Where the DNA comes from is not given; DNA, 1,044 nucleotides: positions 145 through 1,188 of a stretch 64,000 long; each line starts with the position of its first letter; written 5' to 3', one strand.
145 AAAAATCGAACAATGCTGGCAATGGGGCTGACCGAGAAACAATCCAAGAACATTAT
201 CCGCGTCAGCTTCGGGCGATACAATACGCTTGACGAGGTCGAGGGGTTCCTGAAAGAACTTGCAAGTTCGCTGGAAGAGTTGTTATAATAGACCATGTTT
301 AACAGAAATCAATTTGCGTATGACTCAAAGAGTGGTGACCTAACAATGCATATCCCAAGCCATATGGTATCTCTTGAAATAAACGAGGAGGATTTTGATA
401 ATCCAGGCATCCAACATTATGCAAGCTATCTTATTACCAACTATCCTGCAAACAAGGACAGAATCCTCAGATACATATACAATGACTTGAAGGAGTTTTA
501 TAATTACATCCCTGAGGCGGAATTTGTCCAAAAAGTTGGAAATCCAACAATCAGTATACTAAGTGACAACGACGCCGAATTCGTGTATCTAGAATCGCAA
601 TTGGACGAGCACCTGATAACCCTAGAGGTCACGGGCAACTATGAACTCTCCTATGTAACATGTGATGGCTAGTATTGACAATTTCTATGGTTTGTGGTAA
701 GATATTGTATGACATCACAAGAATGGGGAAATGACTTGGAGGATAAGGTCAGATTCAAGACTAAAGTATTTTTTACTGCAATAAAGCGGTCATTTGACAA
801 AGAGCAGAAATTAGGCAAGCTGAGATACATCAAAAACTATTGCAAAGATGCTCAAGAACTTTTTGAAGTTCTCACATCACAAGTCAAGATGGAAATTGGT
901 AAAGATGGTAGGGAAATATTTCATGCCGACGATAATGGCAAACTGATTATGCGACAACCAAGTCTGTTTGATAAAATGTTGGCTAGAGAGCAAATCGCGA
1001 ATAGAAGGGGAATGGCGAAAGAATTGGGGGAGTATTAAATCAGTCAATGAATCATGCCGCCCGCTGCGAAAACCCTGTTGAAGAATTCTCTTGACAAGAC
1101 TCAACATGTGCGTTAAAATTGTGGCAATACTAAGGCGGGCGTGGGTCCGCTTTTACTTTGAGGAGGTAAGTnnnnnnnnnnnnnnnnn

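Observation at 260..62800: Leaderless mRNA appears to be the default for promoter-proximal genes, including essential ones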

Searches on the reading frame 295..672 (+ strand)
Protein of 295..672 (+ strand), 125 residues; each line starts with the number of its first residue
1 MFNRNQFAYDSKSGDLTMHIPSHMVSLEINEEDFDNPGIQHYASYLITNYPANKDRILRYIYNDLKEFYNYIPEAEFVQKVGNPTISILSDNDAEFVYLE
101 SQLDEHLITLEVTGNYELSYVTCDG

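Call 43: find_encoding_contigs(protein=window:295-672:+, flank=10000, max_places=1)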
Protein window:295-672:+ (125 aa): 2 contigs read that carry it; 1 place shown.
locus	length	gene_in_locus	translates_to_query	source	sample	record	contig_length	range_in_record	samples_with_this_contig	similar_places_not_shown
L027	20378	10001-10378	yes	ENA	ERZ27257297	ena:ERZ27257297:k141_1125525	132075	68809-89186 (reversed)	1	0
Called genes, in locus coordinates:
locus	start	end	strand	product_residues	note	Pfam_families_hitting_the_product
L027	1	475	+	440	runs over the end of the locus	PF02881:SRP54_N, PF01656:CbiA (faint), PF00448:SRP54, PF02978:SRP_SPB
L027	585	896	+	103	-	PF00886:Ribosomal_S16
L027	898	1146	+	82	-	PF13083:KH_KhpA-B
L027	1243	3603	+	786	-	PF09471:Peptidase_M64, PF13306:LRR_5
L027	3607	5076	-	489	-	PF01433:Peptidase_M1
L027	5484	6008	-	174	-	-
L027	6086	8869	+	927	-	PF13306:LRR_5, PF18998:Flg_new_2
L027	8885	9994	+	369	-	PF00155:Aminotran_1_2 (weak), PF00266:Aminotran_5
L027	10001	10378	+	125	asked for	-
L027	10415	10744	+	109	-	-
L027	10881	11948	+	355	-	PF08529:NusA_N, PF13184:KH_NusA_1st, PF00013:KH_1 (faint), PF26594:KH_NusA_2nd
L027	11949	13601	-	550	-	-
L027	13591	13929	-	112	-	-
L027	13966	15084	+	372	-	-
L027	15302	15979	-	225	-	-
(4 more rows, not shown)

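Call 57: search_protein_families(library=pfam, proteins=[window:295-672:+], max_evalue=0.001)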
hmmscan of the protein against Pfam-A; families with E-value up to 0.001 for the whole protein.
window:295-672:+ (125 aa): 0 families

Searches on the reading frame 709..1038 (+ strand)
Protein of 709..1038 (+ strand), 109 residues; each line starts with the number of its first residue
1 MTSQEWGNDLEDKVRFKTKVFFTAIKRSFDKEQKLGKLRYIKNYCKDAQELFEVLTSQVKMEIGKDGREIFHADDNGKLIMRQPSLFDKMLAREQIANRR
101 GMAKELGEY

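Call 41: list_cluster_members(proteins=[window:709-1038:+, window:3885-4223:-, window:5596-6387:-, window:25381-25863:-, window:26467-27354:-, window:28167-29675:-, window:33960-35246:+, window:35995-37197:+, window:37215-37913:+, window:40061-40660:-])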
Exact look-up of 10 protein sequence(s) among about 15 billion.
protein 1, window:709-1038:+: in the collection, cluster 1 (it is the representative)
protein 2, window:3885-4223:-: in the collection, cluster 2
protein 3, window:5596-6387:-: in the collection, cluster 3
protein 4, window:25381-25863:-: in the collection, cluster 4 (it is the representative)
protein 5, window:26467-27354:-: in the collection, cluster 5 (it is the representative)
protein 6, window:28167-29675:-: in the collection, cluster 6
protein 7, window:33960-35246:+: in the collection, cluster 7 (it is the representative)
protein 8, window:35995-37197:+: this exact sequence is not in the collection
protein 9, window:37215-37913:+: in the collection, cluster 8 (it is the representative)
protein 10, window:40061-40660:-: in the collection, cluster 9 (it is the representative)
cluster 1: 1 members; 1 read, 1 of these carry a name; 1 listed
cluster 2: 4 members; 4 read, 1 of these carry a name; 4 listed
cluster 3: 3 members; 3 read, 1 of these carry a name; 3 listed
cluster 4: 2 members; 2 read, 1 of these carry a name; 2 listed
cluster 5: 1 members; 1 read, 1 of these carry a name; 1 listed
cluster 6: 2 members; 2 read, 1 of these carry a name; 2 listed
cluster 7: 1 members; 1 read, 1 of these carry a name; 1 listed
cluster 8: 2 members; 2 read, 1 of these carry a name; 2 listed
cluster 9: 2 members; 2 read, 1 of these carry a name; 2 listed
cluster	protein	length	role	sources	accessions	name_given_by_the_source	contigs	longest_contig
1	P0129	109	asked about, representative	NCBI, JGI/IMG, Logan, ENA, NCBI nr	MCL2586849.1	MAG: DUF4897 domain-containing protein [Firmicutes bacterium] | DUF4897 domain-containing protein [Bacillota bacterium]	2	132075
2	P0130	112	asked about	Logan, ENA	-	-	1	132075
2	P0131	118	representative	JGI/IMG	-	-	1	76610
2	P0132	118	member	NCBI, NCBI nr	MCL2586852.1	MAG: hypothetical protein FWE31_01280 [Firmicutes bacterium] | hypothetical protein [Bacillota bacterium]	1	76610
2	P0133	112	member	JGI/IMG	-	-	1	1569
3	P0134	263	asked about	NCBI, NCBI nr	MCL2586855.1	MAG: hypothetical protein FWE31_01295 [Firmicutes bacterium] | hypothetical protein [Bacillota bacterium]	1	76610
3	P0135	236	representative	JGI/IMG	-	-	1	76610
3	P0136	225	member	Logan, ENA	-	-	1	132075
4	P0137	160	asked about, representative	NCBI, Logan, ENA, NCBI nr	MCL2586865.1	MAG: RsmD family RNA methyltransferase [Firmicutes bacterium] | RsmD family RNA methyltransferase [Bacillota bacterium]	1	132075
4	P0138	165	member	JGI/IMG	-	-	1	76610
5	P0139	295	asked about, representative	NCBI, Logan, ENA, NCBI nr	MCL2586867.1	MAG: hypothetical protein FWE31_01355 [Firmicutes bacterium] | hypothetical protein [Bacillota bacterium]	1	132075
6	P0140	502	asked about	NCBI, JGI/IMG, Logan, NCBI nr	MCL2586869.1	MAG: hypothetical protein FWE31_01365 [Firmicutes bacterium] | hypothetical protein [Bacillota bacterium]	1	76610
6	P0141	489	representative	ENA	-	-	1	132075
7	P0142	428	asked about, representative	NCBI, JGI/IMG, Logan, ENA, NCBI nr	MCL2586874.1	MAG: hypothetical protein FWE31_01390 [Firmicutes bacterium] | hypothetical protein [Bacillota bacterium]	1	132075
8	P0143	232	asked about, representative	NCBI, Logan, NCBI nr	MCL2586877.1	MAG: hypothetical protein FWE31_01405 [Firmicutes bacterium] | hypothetical protein [Bacillota bacterium]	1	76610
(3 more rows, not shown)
